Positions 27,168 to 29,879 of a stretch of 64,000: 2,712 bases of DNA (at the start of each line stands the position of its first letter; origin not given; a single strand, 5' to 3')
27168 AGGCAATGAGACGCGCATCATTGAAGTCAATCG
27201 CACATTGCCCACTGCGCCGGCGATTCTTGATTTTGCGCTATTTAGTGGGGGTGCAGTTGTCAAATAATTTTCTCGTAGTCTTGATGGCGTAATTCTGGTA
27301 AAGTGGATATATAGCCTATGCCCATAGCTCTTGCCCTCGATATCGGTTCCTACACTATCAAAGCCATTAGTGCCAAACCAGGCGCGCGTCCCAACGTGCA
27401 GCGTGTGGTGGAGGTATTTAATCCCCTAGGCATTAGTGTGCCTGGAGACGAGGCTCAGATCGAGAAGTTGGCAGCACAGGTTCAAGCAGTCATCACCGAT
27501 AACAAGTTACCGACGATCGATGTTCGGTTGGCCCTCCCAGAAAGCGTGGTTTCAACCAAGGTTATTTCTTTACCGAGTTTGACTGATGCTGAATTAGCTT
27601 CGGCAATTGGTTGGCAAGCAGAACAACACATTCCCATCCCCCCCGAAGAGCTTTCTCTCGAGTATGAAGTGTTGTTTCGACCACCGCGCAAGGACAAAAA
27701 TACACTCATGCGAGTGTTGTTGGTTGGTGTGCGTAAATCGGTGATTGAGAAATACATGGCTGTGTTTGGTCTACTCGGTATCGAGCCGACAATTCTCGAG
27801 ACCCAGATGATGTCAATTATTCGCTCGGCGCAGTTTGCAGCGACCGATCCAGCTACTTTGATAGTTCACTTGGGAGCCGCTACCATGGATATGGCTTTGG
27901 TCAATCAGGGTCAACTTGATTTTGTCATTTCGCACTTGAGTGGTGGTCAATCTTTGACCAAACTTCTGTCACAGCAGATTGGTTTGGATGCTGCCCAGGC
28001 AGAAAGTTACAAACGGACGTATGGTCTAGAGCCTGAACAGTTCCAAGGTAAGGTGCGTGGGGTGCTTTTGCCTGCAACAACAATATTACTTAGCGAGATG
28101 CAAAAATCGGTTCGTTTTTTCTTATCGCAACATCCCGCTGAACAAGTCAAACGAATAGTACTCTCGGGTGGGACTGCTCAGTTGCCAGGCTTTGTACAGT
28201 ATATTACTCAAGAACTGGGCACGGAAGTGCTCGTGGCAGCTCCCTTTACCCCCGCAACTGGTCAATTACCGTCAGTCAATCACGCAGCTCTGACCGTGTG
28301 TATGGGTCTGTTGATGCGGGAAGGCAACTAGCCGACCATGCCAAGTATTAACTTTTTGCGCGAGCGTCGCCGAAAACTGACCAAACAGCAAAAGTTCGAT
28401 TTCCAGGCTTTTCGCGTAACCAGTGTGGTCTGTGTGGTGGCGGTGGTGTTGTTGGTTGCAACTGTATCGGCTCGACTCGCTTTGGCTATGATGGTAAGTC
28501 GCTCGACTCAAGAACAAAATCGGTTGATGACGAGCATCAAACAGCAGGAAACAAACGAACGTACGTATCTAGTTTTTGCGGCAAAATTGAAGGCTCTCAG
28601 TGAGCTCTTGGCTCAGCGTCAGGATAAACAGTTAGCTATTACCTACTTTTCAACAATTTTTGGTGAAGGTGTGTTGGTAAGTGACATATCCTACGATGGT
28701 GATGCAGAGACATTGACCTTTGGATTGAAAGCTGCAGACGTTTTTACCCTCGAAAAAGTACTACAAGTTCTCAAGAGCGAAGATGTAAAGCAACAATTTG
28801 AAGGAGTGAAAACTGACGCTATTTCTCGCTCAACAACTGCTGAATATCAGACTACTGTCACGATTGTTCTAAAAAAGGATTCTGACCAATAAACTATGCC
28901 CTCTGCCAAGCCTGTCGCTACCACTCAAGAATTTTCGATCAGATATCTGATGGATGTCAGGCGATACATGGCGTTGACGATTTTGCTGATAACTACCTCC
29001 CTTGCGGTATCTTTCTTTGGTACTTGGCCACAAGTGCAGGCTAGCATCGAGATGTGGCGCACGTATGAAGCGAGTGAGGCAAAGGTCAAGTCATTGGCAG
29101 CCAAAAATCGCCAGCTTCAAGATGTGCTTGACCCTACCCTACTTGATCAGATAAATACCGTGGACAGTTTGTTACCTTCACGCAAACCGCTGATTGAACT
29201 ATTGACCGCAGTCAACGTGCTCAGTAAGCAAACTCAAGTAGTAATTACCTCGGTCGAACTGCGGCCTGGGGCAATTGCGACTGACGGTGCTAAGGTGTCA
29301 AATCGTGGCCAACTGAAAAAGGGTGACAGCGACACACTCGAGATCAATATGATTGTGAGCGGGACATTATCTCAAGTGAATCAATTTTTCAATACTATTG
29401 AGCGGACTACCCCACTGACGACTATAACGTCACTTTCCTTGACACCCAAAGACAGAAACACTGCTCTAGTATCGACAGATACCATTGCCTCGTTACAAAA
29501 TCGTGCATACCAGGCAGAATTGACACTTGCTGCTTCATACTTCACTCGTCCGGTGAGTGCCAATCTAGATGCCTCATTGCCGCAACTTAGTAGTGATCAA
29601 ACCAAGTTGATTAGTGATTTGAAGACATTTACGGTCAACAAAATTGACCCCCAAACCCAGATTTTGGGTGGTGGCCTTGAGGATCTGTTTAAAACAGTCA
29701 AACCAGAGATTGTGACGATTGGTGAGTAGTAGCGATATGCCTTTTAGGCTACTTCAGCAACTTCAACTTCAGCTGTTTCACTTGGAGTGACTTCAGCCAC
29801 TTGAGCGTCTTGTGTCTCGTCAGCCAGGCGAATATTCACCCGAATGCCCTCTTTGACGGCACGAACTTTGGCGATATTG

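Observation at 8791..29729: Secretin-less, split type IV pilus system with non-canonical embedded components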

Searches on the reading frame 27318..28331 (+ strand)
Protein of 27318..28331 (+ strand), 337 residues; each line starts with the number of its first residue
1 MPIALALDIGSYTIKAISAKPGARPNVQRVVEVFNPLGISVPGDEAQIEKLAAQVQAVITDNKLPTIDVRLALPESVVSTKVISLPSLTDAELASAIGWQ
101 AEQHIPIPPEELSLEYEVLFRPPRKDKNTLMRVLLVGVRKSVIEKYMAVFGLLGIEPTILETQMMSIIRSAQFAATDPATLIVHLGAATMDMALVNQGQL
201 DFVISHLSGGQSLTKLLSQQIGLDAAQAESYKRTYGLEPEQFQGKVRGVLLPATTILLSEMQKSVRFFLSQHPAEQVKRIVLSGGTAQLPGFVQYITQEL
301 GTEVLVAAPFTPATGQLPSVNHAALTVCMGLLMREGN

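Call 5: search_protein_families(library=pfam, proteins=[window:27318-28331:+], max_evalue=0.01)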
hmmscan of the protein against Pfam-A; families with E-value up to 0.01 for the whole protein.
window:27318-28331:+ (337 aa): 5 families
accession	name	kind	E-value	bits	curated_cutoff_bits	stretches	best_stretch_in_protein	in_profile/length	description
PF11104.14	PilM_2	-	5.7e-43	147.6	27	1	7-316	2-314/340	Type IV pilus assembly protein PilM;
PF14450.12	FtsA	-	5.7e-09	36.8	31.8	1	183-316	3-114/127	Cell division protein FtsA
PF25216.1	Volactin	-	2.4e-07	31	35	1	148-301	138-292/321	Volactin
PF08841.16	DDR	-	0.00049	19.7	24.6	1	175-234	130-190/328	Diol dehydratase reactivase ATPase-like domain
PF06723.19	MreB_Mbl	-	0.0011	18.4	27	0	260-308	252-305/327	MreB/Mbl protein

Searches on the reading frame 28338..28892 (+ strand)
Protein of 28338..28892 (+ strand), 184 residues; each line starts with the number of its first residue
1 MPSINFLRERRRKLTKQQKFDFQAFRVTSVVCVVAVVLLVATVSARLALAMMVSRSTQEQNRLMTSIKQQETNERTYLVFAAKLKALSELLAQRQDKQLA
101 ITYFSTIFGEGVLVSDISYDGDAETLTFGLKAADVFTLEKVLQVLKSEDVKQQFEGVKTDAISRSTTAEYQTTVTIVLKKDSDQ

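Call 5: search_protein_families(library=pfam, proteins=[window:28338-28892:+], max_evalue=0.01)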
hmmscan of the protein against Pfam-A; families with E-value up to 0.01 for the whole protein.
window:28338-28892:+ (184 aa): 0 families

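Call 76: search_protein_families(library=ncbifam, proteins=[window:28338-28892:+], max_evalue=0.1)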
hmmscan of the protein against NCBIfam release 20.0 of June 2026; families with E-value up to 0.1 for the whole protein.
window:28338-28892:+ (184 aa): 2 families
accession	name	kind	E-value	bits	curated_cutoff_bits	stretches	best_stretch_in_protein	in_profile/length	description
TIGR01709.2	typeII_sec_gspL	equivalog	0.00022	20.4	65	1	17-150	233-377/392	type II secretion system protein GspL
TIGR01703.1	hybrid_clust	equivalog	0.034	12.7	360.8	0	63-101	205-243/522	hydroxylamine reductase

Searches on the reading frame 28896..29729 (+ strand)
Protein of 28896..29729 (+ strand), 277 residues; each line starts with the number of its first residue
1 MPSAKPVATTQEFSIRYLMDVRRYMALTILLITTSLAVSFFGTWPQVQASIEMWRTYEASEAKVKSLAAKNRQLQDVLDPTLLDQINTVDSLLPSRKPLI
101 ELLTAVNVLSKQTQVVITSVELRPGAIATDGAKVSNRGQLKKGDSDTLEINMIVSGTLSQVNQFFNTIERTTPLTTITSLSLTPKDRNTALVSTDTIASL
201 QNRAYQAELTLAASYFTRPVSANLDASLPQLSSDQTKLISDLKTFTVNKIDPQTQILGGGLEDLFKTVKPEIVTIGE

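Call 9: search_protein_families(library=pfam, proteins=[window:28896-29729:+], max_evalue=0.0001)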
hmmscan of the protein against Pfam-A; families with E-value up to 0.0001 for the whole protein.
window:28896-29729:+ (277 aa): 0 families

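Call 76: search_protein_families(library=ncbifam, proteins=[window:28896-29729:+], max_evalue=0.1)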
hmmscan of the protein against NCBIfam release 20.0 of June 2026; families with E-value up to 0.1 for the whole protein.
window:28896-29729:+ (277 aa): 2 families
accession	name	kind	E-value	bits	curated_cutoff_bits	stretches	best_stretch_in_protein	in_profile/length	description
NF010995.0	PRK14420.1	equivalog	0.021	15.3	110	1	138-187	32-79/91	acylphosphatase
NF040576.1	T2SS_GspM_XpsM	equivalog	0.064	12.9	60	0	131-194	106-162/180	type II secretion system protein GspM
